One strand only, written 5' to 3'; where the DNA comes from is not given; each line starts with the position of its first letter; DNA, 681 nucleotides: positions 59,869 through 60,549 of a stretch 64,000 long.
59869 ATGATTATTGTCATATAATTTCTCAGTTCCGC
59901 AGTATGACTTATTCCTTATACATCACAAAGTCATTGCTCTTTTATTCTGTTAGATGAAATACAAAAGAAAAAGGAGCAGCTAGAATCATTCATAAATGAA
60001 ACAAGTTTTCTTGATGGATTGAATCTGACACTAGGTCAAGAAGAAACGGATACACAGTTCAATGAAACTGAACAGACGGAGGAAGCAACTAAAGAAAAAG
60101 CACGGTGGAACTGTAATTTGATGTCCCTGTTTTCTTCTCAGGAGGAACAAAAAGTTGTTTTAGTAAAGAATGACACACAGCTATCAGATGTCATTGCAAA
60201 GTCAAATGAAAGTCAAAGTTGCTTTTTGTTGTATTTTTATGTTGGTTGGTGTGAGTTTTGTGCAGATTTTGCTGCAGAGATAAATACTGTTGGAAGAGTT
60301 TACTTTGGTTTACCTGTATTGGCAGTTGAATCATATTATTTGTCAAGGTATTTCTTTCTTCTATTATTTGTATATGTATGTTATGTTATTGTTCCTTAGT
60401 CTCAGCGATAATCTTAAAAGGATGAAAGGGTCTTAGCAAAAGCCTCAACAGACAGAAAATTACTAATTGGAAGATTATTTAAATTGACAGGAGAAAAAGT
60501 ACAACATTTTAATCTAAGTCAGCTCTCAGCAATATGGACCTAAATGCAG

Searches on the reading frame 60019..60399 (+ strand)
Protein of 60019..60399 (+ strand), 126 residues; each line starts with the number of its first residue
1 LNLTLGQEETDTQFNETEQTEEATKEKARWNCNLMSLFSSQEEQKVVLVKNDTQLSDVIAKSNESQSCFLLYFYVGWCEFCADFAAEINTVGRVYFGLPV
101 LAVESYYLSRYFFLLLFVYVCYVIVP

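Call 77: search_protein_families(library=pfam, proteins=[window:60019-60399:+], max_evalue=0.01)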
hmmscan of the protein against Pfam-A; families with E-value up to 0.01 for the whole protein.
window:60019-60399:+ (126 aa): 1 family
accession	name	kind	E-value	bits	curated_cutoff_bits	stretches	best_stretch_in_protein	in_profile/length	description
PF00085.26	Thioredoxin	-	0.0046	17.4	23.5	1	48-95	3-47/103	Thioredoxin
